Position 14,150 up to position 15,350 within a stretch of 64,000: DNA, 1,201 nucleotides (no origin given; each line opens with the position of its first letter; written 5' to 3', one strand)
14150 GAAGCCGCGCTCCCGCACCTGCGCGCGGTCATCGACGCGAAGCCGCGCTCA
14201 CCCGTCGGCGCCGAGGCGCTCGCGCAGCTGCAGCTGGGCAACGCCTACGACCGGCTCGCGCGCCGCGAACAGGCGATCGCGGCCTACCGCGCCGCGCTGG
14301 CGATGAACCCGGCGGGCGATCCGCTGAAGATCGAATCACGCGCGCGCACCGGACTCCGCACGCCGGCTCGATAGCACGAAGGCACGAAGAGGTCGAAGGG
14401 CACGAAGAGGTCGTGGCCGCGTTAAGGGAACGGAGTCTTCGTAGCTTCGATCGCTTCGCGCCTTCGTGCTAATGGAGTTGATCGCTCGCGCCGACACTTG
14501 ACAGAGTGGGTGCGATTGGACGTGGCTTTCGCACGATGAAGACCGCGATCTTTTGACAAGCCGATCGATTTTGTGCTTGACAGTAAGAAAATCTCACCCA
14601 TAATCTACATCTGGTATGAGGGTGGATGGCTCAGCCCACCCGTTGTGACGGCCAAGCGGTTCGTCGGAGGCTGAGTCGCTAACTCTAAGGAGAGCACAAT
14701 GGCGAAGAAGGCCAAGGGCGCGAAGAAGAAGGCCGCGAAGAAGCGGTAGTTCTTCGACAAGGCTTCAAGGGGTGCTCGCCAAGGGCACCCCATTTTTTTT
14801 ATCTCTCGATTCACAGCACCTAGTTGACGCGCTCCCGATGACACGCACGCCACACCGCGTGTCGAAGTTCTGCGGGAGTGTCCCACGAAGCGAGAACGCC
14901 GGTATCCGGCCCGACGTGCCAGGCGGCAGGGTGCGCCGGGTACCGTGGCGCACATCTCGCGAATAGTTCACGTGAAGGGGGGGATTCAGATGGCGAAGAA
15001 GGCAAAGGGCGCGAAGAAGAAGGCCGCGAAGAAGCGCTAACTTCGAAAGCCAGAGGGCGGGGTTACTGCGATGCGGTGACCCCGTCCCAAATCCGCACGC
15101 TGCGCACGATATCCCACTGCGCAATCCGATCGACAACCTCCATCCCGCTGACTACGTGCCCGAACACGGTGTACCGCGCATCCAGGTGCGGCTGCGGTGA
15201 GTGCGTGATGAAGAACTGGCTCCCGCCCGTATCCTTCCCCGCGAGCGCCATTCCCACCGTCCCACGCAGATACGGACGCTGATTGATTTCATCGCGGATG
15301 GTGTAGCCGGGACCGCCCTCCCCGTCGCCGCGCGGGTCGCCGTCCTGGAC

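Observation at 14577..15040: Two tandem 16-codon Lys/Ala-rich micro-ORFs that differ only synonymously while their flanks are unrelated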

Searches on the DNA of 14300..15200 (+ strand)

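Call 4: search_rna_families(source=window, start=14300, end=15200, threshold=evalue, max_evalue=10, show_alignments=3)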
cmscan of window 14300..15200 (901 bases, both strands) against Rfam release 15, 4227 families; matches with E-value up to 10: 4.
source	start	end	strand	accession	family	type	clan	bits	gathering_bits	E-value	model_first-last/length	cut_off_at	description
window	14374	14469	+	RF04159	MIR1437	Gene; miRNA;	-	25.7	168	0.054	1-192/192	no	MIR1437 microRNA precursor family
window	14742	14806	+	RF00519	suhB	Gene; sRNA;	CL00108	21.4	41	0.074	1-77/77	no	Makes More Granules Regulator RNA (mmgR)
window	14388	14505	+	RF02832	Scr5676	Gene; sRNA;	-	15.3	56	4.2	1-130/130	no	Streptomyces RNA 5676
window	14676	14797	+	RF02972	engA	Cis-reg;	-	13.1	46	9.4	1-101/101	no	engA RNA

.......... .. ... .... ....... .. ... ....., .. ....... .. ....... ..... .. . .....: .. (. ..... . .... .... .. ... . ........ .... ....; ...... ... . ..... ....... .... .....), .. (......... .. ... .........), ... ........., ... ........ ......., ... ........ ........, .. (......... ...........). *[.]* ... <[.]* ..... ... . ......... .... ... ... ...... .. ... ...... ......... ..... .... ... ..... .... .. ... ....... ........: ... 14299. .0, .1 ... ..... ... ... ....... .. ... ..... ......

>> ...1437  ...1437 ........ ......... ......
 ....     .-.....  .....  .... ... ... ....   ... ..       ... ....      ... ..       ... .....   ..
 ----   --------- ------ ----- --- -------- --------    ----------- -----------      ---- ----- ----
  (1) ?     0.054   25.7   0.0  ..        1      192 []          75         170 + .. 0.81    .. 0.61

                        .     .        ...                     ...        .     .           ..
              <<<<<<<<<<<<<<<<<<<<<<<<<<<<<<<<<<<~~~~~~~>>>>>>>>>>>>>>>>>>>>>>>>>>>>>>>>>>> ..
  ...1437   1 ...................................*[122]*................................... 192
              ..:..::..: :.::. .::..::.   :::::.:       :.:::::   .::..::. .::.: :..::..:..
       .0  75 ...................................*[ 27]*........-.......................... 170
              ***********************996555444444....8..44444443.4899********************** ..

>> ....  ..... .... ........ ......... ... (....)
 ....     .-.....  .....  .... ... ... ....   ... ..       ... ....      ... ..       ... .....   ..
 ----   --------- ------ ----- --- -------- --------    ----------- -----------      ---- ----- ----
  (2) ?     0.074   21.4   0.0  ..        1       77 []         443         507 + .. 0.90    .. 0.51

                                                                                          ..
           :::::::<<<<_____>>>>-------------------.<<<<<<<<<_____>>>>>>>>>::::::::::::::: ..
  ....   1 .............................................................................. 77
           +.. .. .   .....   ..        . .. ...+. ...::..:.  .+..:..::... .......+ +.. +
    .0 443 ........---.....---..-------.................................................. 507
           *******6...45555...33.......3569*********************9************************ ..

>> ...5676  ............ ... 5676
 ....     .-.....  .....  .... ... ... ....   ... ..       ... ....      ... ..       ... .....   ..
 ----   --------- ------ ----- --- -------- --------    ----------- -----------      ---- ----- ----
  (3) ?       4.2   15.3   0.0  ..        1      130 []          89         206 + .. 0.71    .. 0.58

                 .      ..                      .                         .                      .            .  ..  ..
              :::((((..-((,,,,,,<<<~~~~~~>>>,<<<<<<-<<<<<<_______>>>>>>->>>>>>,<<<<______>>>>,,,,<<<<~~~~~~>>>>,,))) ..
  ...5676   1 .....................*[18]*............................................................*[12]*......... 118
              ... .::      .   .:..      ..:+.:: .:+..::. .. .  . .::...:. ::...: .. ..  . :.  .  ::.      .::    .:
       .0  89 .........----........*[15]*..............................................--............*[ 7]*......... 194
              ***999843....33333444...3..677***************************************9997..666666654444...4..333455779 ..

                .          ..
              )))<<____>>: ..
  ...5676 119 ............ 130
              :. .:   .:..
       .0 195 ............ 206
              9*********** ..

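Call 44: build_rna_model(alignment_id=A3, structure=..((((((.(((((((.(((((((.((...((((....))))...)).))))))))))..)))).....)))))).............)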
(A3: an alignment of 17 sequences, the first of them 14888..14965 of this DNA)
Model R1 built from alignment A3 (17 sequences, 88 columns); structure: as given.
model positions 79; base pairs 26; branch points 0; effective number of sequences 1.99; information 0.717 bits per position. Calibrated on 0.2 Mb of random sequence (short: E-values are rough).
structure used (alignment columns):
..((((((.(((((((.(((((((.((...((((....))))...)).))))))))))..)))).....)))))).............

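Call 45: search_with_rna_model(model_id=R1, sources=[window, L001, L002, L003, L004, L005, L006, L007, L008, L009, L010, L011, L012, L013, L014, L015, L016, L017, L018, L019, L020, L021, L022, L023, L024, L025, L026, L027, L028, L029, L030, L031, L032, L033, L034, L035, L036, L037, L038, L039, L040, L041, L042, L043, L044, L045, L046, L047, L048, L049, L050, L051, L052, L053, L054, L055, L056, L057, L058, L059, L060, L061, L062, L063, L064, L065, L066, L067, L068, L069, L070, L071, L072, L073, L074, L075, L076, L077, L078, L079, L080, L081, L082, L083, L084, L085, L086, L087, L088, L089, L090, L091, L092, L093, L094, L095, L096, L097, L098, L099], max_evalue=1, make_alignment=true)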
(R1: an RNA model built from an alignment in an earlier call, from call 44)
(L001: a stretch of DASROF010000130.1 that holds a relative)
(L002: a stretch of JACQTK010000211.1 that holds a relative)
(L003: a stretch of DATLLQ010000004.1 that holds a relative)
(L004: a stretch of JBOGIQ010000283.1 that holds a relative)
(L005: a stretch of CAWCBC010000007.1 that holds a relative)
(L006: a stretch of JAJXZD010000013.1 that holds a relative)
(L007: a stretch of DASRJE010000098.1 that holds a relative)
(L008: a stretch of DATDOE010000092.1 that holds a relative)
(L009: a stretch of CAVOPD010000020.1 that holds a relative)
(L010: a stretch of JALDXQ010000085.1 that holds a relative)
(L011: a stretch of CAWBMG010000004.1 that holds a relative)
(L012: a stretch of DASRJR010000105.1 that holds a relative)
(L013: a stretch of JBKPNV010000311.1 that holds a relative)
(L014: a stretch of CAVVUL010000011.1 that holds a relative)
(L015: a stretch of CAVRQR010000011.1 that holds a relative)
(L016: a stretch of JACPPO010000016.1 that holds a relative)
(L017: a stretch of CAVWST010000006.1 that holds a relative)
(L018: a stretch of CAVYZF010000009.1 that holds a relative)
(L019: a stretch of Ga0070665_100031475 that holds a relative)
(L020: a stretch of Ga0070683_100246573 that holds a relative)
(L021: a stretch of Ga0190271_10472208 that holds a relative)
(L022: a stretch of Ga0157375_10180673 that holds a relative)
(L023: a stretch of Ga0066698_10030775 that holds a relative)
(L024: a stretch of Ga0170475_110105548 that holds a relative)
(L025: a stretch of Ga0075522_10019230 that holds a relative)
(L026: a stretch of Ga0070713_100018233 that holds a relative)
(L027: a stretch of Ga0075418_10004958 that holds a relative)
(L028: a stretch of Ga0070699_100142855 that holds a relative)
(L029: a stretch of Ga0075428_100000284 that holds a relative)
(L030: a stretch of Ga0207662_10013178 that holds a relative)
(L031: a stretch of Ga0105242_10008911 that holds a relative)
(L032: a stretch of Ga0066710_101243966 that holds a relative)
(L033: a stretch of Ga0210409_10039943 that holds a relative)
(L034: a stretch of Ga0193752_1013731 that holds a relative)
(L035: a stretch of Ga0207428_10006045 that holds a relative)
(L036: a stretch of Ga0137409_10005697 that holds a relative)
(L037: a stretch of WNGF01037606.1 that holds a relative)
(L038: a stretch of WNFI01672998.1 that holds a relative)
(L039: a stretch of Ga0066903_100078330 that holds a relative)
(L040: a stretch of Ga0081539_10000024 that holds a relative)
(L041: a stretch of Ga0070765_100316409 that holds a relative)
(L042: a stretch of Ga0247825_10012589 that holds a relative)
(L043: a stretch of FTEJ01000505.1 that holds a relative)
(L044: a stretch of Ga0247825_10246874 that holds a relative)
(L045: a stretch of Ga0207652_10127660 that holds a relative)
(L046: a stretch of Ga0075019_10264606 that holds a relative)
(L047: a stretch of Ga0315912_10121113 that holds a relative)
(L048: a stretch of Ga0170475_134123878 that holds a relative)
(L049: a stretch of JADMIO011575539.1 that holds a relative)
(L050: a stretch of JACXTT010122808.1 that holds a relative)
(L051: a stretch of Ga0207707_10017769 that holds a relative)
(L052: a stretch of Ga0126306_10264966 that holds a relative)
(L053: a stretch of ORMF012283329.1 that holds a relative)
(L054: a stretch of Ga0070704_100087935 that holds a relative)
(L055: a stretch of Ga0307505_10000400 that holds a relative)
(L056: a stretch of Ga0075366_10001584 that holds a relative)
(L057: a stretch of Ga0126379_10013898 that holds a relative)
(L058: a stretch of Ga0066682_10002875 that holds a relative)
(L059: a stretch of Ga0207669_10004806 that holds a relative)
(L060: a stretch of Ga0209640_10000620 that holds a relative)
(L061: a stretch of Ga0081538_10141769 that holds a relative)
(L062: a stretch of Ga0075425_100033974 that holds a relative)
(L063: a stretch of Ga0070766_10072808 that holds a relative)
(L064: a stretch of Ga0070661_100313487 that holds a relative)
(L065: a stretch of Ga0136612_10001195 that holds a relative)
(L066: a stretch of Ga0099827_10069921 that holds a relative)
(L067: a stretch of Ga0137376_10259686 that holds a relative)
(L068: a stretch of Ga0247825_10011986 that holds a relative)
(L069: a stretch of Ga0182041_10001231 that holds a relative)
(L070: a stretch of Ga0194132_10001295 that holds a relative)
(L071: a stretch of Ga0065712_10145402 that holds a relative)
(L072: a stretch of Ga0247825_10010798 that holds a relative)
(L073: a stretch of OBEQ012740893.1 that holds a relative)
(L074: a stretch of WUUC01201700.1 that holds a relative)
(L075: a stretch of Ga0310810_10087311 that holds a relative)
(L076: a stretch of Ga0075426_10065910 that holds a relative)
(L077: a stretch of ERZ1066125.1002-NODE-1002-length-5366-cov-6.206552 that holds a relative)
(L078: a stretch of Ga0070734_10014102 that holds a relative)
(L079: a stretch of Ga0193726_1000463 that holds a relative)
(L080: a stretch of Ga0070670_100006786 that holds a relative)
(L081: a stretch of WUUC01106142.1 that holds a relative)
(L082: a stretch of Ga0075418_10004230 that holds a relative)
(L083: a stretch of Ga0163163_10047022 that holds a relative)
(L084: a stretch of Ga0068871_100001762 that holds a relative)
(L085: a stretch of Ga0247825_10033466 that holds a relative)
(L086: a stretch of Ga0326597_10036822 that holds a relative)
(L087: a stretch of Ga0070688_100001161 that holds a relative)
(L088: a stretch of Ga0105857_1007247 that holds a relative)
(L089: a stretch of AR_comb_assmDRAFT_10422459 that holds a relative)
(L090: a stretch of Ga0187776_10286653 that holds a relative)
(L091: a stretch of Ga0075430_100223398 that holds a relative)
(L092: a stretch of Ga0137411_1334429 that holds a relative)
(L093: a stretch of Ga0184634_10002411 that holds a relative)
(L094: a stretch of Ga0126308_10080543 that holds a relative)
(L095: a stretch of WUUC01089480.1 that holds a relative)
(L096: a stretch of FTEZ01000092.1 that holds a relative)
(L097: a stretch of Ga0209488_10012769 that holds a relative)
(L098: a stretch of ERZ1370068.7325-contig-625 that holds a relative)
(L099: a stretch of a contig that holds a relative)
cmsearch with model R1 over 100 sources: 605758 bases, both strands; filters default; matches with E-value up to 1: 67.
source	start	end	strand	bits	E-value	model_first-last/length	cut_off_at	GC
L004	3443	3521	+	93.4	1.8e-24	1-79/79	no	0.71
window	14888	14966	+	92.9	2.6e-24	1-79/79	no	0.7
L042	3538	3616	-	89.6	2.5e-23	1-79/79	no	0.71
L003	3346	3424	+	89.3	3.1e-23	1-79/79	no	0.73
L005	4036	4114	+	88.7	4.9e-23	1-79/79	no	0.7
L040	2751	2829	+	86.6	2.1e-22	1-79/79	no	0.73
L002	3370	3448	+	84.8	7.4e-22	1-79/79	no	0.71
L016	2782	2861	+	84.4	9.8e-22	1-79/79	no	0.7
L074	5608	5687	-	83.1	2.4e-21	1-79/79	no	0.7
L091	1218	1293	+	81.6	6.8e-21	1-79/79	no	0.7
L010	5697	5772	+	80.1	1.8e-20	1-79/79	no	0.66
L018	7762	7837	-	80.1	1.9e-20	1-79/79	no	0.67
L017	4553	4628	+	79.7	2.5e-20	1-79/79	no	0.68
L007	702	777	+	79.1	3.6e-20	1-79/79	no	0.66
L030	36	111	+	79.1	3.6e-20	1-79/79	no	0.66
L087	2648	2723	+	79.1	3.6e-20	1-79/79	no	0.66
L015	1958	2033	-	79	4.1e-20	1-79/79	no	0.66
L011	1740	1817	+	78.7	5.1e-20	1-79/79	no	0.71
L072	4514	4593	+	77.8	9.3e-20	1-79/79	no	0.68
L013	459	534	-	77.3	1.3e-19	1-79/79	no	0.64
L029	1805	1883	-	77.1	1.5e-19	1-79/79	no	0.71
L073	2879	2957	+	76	3.3e-19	1-79/79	no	0.71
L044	998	1077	-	75.4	5.1e-19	1-79/79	no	0.71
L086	2467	2545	-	74.4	1e-18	1-79/79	no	0.67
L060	6937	7016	+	73.5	1.8e-18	1-79/79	no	0.69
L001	546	624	+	72.8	3e-18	1-79/79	no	0.62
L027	6886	6965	-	72.2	4.6e-18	1-79/79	no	0.73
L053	271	347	-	71.8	5.9e-18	1-79/79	no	0.73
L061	597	677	-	69.6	2.8e-17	1-79/79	no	0.69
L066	1016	1087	-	64.9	7e-16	1-79/79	no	0.75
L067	287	363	+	63.5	1.8e-15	1-79/79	no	0.73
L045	1977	2053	+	62.4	4e-15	1-79/79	no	0.73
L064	517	592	+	62.2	4.7e-15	1-79/79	no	0.72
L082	206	281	+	61.8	5.9e-15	1-79/79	no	0.74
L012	4694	4772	+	55.4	5.2e-13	1-79/79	no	0.67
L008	7616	7689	-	46.7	2.2e-10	1-79/79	no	0.72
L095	108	189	+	30.2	2e-05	1-79/79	no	0.74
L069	10989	11060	-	26.9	0.0002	1-79/79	no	0.68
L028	1431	1503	+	25.5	0.00053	1-79/79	no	0.7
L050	83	155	+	23.9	0.0016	1-79/79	no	0.75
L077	454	532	-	23.6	0.002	1-79/79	no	0.71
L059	2935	3007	-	23.3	0.0024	1-79/79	no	0.74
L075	3040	3120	+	22.2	0.005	1-79/79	no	0.68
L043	625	692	+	21.7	0.0072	1-79/79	no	0.71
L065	6544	6615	+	21.4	0.0088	1-79/79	no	0.75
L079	9616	9689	+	20.1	0.022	1-79/79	no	0.66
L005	1092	1162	+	18.9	0.05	1-79/79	no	0.75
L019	109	173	-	18.7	0.058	1-79/79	no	0.71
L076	87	158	-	18.2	0.079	1-79/79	no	0.72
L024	682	749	+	18.1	0.085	1-79/79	no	0.74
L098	3780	3857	-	18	0.091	1-79/79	no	0.65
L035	953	1029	+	18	0.094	1-79/79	no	0.73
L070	332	413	+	18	0.095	1-79/79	no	0.72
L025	2699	2766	+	17.6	0.12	1-79/79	no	0.69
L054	719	794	-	17.2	0.16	1-79/79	no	0.68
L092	1057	1124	-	17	0.19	1-79/79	no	0.72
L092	2921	2988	+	17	0.19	1-79/79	no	0.72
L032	786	861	-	16.9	0.21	1-79/79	no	0.72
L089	3893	3966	-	16.6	0.25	1-79/79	no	0.69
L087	7609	7690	+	16.6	0.25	1-79/79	no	0.74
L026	95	176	-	16.1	0.35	1-79/79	no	0.66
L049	3019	3084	+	16.1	0.36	1-79/79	no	0.76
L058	7148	7222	+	16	0.37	1-79/79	no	0.72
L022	1799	1874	+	15.5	0.52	1-79/79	no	0.7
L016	3741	3794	+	15.4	0.58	1-79/79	no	0.7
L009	2030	2102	+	15.4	0.58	1-79/79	no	0.78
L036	3843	3918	-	15.3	0.6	1-79/79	no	0.66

Alignment A4: 67 matches aligned to the model, 120 columns, each read 5' to 3' on its own strand. Consensus structure (alignment columns), stored with it:
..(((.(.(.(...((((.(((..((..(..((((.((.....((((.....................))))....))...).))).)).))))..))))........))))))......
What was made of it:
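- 14888..14966 (+): Leader B core. It is a long irregular hairpin with an outer stem (GCGAGA 14890-14895 with TCTCGC 14955-14960), covarying middle stems, a conserved internal loop and an apical hairpin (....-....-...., 14917-14928). Among the first 100 sources searched, every hit with E<0.05 lies upstream of ORF2 or of the single ORF (call 45).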

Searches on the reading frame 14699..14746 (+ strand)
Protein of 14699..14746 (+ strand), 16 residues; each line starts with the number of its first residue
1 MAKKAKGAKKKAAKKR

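Call 67: search_solved_structures(query=A6, max_evalue=10, show_alignments=3)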
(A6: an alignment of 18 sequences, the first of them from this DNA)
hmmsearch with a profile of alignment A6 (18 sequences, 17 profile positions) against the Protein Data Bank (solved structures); distinct sequences matched with E-value up to 10: 0.
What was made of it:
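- On bS22 / bL37 / bTHX / eL41 tiny ribosomal proteins: A profile of 18 peptide variants (A6) searched against all PDB chains gave 0 hits at E<=10 (call 67).
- Closest known: Tiny basic ribosomal proteins that automatic annotation misses: bS22, bL37, bTHX, eL41. Different: A profile of the peptides finds no PDB chain at E<=10 (call 67).
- No similarity to any solved protein was found (call 67).
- Tried and rejected: No hit (call 67).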

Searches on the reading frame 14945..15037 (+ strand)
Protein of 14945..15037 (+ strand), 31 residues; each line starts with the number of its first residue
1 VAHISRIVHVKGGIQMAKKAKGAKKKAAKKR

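Call 75: list_cluster_members(proteins=[window:14945-15037:+, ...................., window:14573-14671:+, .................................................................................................])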
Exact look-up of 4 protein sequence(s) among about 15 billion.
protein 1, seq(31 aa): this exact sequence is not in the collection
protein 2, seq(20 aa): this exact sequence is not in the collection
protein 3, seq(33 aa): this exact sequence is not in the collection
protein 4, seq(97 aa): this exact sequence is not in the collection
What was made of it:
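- Closest known: Tiny basic ribosomal proteins that automatic annotation misses: bS22, bL37, bTHX, eL41. Same: The peptide here is 56% Lys/Arg (9 of 16 residues) and unannotated; the exact look-ups in call 75 found nothing.
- Tried and rejected: The longer read-through versions are not in the collection (call 75).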
